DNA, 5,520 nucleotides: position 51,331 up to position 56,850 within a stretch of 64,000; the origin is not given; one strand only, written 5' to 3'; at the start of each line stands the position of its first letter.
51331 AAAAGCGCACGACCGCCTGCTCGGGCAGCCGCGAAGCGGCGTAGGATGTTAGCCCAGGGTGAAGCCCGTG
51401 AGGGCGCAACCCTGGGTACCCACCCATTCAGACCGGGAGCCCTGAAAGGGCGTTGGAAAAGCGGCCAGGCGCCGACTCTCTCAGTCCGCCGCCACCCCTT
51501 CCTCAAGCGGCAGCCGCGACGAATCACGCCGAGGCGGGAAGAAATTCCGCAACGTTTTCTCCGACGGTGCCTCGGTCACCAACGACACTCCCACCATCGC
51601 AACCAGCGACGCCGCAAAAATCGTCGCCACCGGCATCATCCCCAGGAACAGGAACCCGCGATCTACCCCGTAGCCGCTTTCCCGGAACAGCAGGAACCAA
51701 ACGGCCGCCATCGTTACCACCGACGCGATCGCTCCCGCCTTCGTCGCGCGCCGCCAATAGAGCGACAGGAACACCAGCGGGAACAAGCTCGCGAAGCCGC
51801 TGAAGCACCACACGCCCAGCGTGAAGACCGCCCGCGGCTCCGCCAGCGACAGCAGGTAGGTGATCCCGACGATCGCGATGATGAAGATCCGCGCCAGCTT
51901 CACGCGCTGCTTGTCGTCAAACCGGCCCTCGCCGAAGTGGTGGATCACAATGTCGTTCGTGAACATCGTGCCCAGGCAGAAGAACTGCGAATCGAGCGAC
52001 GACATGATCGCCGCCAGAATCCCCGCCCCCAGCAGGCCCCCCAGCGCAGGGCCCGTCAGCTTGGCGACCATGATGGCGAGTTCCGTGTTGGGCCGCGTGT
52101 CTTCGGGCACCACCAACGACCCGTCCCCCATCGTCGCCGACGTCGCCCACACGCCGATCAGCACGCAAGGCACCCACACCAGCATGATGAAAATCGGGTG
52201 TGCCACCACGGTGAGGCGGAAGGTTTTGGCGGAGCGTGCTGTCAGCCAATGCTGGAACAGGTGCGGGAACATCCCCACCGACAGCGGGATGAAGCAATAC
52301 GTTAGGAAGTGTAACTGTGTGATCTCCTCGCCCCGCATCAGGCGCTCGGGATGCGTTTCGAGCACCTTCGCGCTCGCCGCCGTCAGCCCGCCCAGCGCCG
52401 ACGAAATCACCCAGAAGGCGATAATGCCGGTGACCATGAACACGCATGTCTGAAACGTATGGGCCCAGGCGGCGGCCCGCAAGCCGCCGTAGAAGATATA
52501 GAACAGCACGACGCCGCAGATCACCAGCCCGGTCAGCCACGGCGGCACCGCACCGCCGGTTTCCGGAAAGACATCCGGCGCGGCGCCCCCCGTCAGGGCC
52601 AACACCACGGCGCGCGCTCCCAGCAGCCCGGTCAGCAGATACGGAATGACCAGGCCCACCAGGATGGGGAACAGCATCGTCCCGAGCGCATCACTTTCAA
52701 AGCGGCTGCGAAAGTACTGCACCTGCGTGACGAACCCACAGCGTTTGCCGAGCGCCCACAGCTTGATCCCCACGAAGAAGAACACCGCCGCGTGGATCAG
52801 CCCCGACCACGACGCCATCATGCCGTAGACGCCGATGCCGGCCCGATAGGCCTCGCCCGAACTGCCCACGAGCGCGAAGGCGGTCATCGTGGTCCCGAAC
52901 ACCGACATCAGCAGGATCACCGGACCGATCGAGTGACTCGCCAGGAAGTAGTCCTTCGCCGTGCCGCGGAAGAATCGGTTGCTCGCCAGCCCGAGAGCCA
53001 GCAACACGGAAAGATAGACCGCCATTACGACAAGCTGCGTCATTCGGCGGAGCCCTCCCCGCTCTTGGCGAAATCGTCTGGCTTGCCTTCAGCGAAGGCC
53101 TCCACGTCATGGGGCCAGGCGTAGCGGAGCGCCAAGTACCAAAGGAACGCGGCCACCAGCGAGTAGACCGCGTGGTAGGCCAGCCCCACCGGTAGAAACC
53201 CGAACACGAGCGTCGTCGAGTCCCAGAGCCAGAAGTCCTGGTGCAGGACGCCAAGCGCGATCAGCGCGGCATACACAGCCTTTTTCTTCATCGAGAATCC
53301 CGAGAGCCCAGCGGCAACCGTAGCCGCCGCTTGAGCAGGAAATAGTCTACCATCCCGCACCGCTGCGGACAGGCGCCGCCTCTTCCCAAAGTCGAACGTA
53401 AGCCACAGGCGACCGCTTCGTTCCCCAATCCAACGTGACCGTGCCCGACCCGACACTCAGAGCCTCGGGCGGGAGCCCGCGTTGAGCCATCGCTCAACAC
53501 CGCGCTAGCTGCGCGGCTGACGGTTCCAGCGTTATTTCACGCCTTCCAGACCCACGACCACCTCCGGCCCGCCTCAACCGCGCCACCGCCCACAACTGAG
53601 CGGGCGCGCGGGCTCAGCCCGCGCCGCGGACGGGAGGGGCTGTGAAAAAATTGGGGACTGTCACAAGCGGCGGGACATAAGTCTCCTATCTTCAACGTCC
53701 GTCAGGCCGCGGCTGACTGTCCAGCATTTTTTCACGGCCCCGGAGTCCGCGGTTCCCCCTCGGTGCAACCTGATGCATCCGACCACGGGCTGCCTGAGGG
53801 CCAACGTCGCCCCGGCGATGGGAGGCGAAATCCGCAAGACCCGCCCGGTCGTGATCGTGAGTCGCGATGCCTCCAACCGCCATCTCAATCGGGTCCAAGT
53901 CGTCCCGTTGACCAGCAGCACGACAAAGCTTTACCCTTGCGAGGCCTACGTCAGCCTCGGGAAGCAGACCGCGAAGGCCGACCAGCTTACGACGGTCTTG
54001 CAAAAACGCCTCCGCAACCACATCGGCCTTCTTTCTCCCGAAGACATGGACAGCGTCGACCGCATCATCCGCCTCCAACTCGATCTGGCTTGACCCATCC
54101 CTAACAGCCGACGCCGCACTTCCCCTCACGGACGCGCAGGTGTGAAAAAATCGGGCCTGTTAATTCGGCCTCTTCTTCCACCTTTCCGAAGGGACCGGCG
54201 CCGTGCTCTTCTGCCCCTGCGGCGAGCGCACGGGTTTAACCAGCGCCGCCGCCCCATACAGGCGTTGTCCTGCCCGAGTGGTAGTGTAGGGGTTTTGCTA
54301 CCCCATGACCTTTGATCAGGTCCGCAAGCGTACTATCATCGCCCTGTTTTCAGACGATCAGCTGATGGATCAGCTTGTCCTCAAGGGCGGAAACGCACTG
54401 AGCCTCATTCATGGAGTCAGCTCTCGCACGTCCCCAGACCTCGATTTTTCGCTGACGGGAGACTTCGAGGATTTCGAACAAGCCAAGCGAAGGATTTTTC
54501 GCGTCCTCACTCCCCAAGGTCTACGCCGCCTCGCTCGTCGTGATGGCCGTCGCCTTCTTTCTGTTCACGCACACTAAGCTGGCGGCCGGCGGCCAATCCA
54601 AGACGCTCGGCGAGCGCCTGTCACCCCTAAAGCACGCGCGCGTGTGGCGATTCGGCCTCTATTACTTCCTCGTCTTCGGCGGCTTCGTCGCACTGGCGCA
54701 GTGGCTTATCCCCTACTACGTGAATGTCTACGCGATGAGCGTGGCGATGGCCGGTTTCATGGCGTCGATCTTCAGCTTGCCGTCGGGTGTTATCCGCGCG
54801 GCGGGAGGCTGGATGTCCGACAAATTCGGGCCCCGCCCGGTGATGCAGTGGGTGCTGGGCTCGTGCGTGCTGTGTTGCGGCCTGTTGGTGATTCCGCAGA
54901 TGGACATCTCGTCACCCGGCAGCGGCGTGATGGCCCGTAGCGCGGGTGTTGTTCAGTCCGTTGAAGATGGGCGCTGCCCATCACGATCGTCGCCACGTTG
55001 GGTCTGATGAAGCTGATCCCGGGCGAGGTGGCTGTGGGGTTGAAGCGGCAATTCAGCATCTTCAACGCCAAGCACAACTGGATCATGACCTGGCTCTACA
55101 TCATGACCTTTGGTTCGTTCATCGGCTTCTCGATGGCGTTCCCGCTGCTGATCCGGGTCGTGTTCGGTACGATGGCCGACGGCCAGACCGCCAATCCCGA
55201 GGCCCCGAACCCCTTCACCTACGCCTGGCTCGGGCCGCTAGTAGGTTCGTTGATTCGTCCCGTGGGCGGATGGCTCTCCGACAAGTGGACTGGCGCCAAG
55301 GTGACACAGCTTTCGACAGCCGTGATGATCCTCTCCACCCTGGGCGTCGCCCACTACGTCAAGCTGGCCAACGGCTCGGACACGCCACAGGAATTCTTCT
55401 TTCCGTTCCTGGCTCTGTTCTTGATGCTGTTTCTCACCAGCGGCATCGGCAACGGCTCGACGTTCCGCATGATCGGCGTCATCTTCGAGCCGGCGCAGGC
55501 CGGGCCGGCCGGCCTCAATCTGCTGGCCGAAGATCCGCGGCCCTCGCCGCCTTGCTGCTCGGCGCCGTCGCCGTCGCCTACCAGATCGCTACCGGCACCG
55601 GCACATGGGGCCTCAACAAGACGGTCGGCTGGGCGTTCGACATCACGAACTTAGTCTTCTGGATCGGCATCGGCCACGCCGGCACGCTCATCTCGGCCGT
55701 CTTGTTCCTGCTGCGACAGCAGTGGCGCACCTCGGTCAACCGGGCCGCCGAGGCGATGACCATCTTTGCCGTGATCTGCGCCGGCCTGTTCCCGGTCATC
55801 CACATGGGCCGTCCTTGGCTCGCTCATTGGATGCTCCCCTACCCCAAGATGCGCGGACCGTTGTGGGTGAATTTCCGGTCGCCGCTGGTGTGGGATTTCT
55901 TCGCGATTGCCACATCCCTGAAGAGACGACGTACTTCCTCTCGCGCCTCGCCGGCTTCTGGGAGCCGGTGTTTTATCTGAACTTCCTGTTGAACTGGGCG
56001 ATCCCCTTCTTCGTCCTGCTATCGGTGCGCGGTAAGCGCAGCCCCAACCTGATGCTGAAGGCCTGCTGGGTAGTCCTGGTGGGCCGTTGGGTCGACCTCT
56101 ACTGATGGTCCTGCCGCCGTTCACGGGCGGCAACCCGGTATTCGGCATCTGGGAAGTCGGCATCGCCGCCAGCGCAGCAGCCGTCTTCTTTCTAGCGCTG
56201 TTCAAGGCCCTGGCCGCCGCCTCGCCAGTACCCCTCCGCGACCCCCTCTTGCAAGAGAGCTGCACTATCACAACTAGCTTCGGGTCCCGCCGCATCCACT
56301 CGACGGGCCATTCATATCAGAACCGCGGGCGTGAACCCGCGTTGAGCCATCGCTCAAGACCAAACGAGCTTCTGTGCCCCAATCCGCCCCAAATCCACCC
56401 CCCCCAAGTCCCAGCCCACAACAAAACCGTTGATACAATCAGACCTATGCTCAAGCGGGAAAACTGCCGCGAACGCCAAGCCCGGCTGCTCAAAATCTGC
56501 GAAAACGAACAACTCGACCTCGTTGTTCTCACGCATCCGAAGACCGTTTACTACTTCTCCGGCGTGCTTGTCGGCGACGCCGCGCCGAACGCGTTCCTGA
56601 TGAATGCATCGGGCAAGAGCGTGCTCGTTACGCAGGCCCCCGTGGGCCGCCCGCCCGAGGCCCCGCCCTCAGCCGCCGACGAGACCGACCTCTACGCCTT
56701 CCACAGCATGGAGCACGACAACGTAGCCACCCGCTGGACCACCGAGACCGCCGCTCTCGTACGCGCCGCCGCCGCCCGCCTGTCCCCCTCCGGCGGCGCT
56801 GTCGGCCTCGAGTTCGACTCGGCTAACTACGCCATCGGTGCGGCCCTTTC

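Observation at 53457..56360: REP-bracketed 2.9-kb segment holding a head-to-tail mosaic of unrelated gene fragments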

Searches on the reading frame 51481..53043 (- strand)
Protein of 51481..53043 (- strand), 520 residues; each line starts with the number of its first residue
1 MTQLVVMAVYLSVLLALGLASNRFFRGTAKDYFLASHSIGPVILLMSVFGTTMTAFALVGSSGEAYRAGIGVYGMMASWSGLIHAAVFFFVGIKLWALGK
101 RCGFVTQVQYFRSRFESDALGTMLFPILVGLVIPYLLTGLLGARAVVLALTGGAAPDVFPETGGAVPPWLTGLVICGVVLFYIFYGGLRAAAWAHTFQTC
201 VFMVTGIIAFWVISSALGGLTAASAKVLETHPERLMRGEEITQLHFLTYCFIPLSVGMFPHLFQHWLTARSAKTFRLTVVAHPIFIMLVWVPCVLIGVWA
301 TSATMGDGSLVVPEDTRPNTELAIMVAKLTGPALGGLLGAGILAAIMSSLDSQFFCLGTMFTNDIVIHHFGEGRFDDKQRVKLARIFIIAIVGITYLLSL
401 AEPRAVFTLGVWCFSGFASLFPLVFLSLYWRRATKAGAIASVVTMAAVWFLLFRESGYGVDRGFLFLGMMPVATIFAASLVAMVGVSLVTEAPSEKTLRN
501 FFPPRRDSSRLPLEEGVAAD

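Call 40: find_homologous_proteins(query=window:51481-53043:-, max_evalue=1e-100)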
Query window:51481-53043:- (520 aa): 4471 proteins with E <= 1e-100 among 8000 candidates; the best 120 are listed.
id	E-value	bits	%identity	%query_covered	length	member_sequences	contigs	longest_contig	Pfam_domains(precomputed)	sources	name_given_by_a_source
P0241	0.0e+0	1141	100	100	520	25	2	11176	PF00474.24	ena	-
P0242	1.4e-261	887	79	97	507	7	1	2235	PF00474.24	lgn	-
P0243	1.9e-258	877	78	97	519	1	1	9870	PF00474.24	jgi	jgi:SSS family solute:Na+ symporter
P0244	1.6e-256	870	78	97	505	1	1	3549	PF00474.24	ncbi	ncbi:MAG: sodium:solute symporter [Dehalococcoidia bacterium]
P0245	1.3e-255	867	80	96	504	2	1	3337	PF00474.24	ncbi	-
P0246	1.1e-254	864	75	99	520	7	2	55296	PF00474.24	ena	-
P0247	1.7e-254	863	77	97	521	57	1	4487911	PF00474.24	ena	-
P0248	1.9e-254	863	75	99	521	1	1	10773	PF00474.24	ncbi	-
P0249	2.4e-252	856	78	96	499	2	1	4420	PF00474.24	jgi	jgi:SSS family solute:Na+ symporter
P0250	2.9e-252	856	73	100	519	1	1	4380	PF00474.24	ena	-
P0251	1.2e-251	854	75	98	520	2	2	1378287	PF00474.24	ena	-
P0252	1.3e-251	854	78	96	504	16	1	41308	PF00474.24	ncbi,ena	-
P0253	1.5e-251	854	75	97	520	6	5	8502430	PF00474.24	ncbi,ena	-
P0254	1.6e-251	854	78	97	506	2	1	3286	PF00474.24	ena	-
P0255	1.8e-251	853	75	98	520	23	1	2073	PF00474.24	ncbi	-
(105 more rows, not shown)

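Call 41: list_cluster_members(proteins=[P0241])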
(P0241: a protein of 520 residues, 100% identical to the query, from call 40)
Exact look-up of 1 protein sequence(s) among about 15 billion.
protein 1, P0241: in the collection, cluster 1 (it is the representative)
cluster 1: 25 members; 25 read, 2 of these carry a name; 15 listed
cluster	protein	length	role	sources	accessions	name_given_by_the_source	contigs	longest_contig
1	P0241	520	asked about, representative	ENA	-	-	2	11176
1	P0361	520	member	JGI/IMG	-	SSS family solute:Na+ symporter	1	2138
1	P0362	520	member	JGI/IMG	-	SSS family solute:Na+ symporter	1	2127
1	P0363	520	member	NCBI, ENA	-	-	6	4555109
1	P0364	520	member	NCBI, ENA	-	-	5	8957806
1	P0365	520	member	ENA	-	-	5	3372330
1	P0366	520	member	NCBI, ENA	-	-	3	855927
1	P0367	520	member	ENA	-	-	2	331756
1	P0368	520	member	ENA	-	-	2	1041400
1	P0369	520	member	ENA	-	-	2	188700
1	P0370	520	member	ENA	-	-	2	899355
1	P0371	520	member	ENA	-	-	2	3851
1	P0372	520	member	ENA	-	-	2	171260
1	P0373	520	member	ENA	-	-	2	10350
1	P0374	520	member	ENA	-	-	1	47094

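Call 42: find_encoding_contigs(protein=P0364, flank=10000, max_places=3)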
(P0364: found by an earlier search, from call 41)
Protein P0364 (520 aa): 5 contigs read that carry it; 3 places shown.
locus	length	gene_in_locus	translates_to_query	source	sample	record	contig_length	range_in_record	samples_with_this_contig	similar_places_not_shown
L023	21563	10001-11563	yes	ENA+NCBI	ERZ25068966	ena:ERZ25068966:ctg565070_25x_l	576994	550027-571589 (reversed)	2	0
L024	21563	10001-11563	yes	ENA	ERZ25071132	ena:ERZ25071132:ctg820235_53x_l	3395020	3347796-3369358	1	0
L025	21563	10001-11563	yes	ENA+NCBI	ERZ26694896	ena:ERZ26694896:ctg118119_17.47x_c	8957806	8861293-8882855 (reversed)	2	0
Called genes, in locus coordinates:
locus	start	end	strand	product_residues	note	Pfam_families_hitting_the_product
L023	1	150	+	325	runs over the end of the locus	PF00701:DHDPS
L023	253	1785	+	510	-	PF04734:Ceramidase_alk (faint)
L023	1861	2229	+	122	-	PF00903:Glyoxalase, PF13669:Glyoxalase_4, PF18029:Glyoxalase_6 (weak)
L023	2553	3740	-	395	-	PF13011:LZ_Tnp_IS481 (weak), PF13384:HTH_23 (faint), PF13518:HTH_28, PF13551:HTH_29 (weak), PF13565:HTH_32, PF00665:rve, PF13683:rve_3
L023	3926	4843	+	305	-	PF13489:Methyltransf_23, PF01209:Ubie_methyltran, PF05175:MTS (weak), PF13847:Methyltransf_31, PF08241:Methyltransf_11, PF08242:Methyltransf_12, PF13649:Methyltransf_25, PF20922:Anamorsin_N (weak)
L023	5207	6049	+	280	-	PF03743:TrbI (weak)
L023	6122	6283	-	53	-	-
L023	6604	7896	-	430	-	PF00872:Transposase_mut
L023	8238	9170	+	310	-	PF12760:Zn_ribbon_IS1595, PF12762:DDE_Tnp_IS1595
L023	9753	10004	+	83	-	PF11755:DUF3311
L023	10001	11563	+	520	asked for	PF00474:SSF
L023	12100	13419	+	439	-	PF13579:Glyco_trans_4_4, PF13439:Glyco_transf_4, PF00534:Glycos_transf_1, PF13692:Glyco_trans_1_4, PF13524:Glyco_trans_1_2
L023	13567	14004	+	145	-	PF13279:4HBT_2, PF03061:4HBT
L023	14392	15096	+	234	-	PF00005:ABC_tran, PF02463:SMC_N (faint)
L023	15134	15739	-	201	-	PF03358:FMN_red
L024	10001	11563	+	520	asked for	PF00474:SSF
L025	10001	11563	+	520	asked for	PF00474:SSF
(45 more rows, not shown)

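Call 49: find_encoding_contigs(protein=P0365, flank=10000, max_places=2)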
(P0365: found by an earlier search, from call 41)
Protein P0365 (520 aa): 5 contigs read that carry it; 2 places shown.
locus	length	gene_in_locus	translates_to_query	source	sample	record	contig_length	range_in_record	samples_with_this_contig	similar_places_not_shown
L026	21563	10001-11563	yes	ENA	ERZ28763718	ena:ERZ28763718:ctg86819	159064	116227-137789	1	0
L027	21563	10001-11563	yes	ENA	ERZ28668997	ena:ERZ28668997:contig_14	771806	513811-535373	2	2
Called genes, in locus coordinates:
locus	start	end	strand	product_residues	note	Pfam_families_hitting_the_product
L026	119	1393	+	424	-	PF01882:DUF58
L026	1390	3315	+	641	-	PF07715:Plug, PF00593:TonB_dep_Rec_b-barrel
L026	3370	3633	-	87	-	-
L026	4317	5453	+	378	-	PF07811:TadE (faint), PF13400:Tad, PF09977:Tad_C (weak)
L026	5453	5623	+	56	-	-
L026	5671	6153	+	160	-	-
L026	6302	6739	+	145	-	PF07811:TadE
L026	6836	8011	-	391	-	PF01839:FG-GAP (faint), PF13517:FG-GAP_3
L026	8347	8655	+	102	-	PF00872:Transposase_mut (weak)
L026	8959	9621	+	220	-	PF00872:Transposase_mut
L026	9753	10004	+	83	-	PF11755:DUF3311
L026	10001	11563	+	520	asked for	PF00474:SSF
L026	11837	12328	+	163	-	-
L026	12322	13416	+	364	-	PF01609:DDE_Tnp_1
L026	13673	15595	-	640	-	-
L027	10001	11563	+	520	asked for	PF00474:SSF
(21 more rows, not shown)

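Call 50: find_encoding_contigs(protein=P0369, flank=10000, max_places=2)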
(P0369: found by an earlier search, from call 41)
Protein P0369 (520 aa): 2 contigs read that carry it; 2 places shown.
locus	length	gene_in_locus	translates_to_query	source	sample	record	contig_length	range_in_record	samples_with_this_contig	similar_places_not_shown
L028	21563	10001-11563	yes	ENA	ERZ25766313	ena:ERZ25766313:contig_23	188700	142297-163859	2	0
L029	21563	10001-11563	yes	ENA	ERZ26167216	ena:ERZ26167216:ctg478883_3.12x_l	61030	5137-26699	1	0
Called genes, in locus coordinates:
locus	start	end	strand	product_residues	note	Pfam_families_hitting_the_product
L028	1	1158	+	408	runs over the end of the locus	PF00665:rve (weak)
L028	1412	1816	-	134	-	PF01850:PIN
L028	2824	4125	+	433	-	PF00872:Transposase_mut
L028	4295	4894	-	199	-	PF26549:Tricorn_N (faint), PF26550:Tricorn_2nd, PF07676:PD40 (faint)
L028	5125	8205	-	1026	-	PF00486:Trans_reg_C, PF00069:Pkinase, PF07714:PK_Tyr_Ser-Thr, PF14531:Kinase-like (weak), PF26549:Tricorn_N (weak), PF26549:Tricorn_N, PF26550:Tricorn_2nd, PF26549:Tricorn_N, +3 more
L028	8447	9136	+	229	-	-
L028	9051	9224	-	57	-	-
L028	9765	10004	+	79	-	PF11755:DUF3311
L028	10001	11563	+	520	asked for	PF00474:SSF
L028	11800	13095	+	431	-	PF13579:Glyco_trans_4_4, PF13439:Glyco_transf_4, PF00534:Glycos_transf_1, PF13692:Glyco_trans_1_4, PF13524:Glyco_trans_1_2 (weak)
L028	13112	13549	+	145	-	PF13279:4HBT_2, PF03061:4HBT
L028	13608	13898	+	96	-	-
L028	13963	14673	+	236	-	PF00005:ABC_tran, PF02463:SMC_N (faint), PF13304:AAA_21 (faint)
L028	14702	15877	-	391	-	PF00155:Aminotran_1_2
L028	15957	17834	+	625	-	PF01019:G_glu_transpept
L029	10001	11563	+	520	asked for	PF00474:SSF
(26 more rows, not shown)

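Call 51: find_encoding_contigs(protein=P0366, flank=10000, max_places=2)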
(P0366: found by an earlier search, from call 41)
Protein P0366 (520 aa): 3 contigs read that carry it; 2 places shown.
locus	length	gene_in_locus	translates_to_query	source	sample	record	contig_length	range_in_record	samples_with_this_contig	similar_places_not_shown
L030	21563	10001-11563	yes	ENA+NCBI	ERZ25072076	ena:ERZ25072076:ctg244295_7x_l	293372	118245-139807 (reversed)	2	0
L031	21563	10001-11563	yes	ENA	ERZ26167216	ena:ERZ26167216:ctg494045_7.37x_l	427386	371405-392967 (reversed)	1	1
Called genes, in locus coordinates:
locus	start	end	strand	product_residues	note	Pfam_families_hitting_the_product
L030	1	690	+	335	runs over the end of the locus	PF00701:DHDPS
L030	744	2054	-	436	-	PF00155:Aminotran_1_2 (weak), PF00266:Aminotran_5, PF01041:DegT_DnrJ_EryC1 (weak), PF01053:Cys_Met_Meta_PP (weak), PF00266:Aminotran_5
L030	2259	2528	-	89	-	-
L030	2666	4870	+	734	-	PF00069:Pkinase, PF07714:PK_Tyr_Ser-Thr (weak), PF07676:PD40, PF26550:Tricorn_2nd (weak), PF07676:PD40 (weak), PF26549:Tricorn_N, PF26549:Tricorn_N, PF26550:Tricorn_2nd, +5 more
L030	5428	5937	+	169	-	-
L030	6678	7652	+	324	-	PF00389:2-Hacid_dh, PF02826:2-Hacid_dh_C, PF03446:NAD_binding_2 (weak)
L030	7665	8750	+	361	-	PF14486:DUF4432 (faint)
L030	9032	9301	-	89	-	-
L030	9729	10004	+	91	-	PF11755:DUF3311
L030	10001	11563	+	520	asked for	PF00474:SSF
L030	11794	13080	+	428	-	PF13579:Glyco_trans_4_4, PF13439:Glyco_transf_4, PF00534:Glycos_transf_1, PF13692:Glyco_trans_1_4, PF13524:Glyco_trans_1_2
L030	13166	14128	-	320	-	PF01073:3Beta_HSD, PF01370:Epimerase, PF02719:Polysacc_synt_2 (faint), PF16363:GDP_Man_Dehyd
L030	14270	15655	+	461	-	PF02746:MR_MLE_N, PF13378:MR_MLE_C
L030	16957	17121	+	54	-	-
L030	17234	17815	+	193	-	-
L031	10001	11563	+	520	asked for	PF00474:SSF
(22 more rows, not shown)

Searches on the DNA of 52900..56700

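Call 45: search_rna_families(source=window, start=52900, end=56700, threshold=evalue, max_evalue=1)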
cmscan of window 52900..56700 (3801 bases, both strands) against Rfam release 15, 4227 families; matches with E-value up to 1: 1.
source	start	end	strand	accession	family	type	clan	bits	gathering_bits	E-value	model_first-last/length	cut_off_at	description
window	55623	55677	-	RF01134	sR30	Gene; snRNA; snoRNA; CD-box;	-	21.2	38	0.031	1-57/57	no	Small nucleolar RNA sR30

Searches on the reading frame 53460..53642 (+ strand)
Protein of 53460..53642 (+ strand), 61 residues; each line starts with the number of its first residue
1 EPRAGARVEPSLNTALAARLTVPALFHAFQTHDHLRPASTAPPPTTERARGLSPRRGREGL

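Call 57: search_protein_families(library=pfam, proteins=[window:53460-53642:+], max_evalue=0.1)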
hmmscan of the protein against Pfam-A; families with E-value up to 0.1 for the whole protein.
window:53460-53642:+ (61 aa): 0 families

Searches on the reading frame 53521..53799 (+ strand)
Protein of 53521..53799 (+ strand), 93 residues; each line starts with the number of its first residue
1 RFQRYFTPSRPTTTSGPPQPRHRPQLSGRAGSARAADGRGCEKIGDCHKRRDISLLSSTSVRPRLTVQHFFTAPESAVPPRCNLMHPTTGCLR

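Call 57: search_protein_families(library=pfam, proteins=[window:53521-53799:+], max_evalue=0.1)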
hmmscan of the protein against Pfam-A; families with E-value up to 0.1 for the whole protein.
window:53521-53799:+ (93 aa): 0 families
